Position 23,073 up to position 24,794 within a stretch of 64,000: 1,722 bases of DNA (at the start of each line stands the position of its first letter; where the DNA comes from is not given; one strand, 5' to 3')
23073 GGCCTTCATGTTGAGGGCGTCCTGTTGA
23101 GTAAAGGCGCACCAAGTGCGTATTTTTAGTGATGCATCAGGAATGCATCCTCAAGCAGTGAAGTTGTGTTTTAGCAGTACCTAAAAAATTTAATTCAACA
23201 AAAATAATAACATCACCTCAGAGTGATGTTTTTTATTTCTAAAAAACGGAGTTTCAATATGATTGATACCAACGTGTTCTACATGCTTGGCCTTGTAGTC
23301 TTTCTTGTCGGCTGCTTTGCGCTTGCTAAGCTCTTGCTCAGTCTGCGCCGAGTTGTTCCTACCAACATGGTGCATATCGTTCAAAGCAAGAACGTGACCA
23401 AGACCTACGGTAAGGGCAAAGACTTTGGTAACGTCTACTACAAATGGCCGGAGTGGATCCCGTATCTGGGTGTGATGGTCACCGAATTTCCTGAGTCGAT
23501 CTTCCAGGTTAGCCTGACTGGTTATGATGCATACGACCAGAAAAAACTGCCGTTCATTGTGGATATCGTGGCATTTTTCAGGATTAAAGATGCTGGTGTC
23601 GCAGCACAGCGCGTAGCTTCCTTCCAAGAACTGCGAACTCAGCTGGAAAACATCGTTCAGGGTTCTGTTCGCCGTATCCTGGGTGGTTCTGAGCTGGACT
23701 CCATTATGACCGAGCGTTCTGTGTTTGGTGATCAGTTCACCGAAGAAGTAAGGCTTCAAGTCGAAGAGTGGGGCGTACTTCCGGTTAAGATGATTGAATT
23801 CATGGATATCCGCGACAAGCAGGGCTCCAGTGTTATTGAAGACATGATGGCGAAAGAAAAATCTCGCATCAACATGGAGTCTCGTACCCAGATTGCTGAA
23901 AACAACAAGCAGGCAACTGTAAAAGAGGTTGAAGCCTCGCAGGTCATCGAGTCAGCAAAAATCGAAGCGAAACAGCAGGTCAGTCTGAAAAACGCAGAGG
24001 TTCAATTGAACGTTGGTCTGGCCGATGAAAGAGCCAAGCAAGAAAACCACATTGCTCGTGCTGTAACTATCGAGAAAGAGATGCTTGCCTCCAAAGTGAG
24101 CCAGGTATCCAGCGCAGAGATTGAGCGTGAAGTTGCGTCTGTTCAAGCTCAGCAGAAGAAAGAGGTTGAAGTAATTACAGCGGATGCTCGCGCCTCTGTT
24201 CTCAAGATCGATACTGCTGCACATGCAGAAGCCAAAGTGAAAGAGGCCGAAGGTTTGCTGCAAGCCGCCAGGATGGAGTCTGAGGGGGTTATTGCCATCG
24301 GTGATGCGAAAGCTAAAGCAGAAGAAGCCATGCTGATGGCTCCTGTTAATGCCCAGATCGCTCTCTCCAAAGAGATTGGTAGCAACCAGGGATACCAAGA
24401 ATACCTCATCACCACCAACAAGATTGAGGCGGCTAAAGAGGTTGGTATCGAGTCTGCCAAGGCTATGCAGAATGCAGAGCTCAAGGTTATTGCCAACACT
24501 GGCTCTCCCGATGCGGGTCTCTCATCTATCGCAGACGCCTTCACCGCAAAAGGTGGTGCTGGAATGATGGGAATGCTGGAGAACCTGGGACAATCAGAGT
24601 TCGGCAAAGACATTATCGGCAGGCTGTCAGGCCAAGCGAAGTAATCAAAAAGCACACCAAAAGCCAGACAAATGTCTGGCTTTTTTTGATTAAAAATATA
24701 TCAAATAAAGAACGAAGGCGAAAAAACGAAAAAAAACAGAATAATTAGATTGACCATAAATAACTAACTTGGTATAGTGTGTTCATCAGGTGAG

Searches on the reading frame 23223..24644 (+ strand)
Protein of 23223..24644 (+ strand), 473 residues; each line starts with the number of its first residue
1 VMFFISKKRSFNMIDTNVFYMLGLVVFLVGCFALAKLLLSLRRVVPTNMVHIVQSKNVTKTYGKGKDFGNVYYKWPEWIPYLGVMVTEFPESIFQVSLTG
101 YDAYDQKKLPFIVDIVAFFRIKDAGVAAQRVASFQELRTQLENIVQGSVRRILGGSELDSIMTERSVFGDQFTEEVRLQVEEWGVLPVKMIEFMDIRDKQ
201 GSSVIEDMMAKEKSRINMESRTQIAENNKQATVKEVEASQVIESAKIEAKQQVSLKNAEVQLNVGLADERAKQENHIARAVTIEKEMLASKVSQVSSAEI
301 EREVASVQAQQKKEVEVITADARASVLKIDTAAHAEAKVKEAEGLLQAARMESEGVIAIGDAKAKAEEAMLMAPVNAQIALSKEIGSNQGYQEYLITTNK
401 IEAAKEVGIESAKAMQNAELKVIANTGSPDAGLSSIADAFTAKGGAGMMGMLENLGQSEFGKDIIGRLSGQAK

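Call 60: search_protein_families(library=phrogs, proteins=[window:23223-24644:+], max_evalue=0.001)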
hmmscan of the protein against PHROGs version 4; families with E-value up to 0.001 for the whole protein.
window:23223-24644:+ (473 aa): 0 families

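Call 61: search_protein_families(library=pfam, proteins=[window:23223-24644:+], max_evalue=0.001)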
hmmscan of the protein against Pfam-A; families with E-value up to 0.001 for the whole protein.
window:23223-24644:+ (473 aa): 1 family
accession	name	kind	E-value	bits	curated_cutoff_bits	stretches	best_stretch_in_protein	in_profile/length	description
PF01145.31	Band_7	-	2e-12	48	23.6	1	46-227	4-174/176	SPFH domain / Band 7 family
